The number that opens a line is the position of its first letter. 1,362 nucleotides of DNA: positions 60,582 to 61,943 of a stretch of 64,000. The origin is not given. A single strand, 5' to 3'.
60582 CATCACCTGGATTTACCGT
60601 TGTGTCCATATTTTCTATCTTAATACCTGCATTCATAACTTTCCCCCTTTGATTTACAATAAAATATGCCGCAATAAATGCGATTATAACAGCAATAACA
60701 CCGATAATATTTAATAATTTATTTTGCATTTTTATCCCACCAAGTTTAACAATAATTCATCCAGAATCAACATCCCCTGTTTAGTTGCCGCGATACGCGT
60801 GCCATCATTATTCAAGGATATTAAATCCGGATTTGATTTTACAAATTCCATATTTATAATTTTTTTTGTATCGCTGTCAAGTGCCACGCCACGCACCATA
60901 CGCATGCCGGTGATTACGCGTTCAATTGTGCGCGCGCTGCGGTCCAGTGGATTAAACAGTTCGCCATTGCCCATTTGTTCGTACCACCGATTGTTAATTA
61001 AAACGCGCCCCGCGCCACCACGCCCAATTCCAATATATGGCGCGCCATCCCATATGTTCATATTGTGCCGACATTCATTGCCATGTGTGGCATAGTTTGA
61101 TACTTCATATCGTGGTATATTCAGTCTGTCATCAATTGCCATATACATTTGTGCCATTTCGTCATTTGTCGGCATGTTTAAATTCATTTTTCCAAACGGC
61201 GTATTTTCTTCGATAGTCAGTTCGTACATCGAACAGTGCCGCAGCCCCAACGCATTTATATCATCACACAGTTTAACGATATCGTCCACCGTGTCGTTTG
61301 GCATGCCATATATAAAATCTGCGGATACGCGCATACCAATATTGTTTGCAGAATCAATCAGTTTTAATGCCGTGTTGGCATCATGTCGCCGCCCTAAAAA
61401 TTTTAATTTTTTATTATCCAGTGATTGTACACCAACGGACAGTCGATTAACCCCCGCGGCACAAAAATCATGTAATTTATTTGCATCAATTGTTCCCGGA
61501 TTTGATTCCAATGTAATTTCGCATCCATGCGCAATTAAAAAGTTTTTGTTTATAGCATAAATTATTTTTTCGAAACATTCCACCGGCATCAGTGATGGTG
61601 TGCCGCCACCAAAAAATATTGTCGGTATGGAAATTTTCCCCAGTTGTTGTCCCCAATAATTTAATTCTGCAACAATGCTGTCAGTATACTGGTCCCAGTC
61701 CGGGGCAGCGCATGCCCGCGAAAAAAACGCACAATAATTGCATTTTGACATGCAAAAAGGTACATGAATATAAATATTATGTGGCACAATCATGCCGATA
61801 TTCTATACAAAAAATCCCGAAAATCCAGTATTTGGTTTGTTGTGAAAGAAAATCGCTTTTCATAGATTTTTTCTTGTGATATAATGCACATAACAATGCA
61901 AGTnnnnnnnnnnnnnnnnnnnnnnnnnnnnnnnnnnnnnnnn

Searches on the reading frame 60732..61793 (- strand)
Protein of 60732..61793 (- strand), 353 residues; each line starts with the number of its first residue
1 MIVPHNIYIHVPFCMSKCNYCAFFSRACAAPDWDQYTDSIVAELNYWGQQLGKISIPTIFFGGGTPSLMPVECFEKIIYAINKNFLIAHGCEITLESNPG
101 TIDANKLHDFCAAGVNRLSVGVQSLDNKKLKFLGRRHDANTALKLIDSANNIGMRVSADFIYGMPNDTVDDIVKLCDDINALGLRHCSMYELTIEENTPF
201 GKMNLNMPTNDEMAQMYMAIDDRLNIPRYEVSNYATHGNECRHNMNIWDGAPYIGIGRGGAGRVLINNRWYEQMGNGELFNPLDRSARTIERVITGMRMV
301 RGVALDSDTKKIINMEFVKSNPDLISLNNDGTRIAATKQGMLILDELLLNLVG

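Call 67: search_protein_families(library=pfam, proteins=[window:60732-61793:-], max_evalue=0.00001)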
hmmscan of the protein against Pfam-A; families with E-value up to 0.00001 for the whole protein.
window:60732-61793:- (353 aa): 1 family
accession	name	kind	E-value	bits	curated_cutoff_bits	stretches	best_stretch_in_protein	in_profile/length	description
PF04055.27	Radical_SAM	-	5.6e-27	95.4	29.5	1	8-179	1-166/166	Radical SAM superfamily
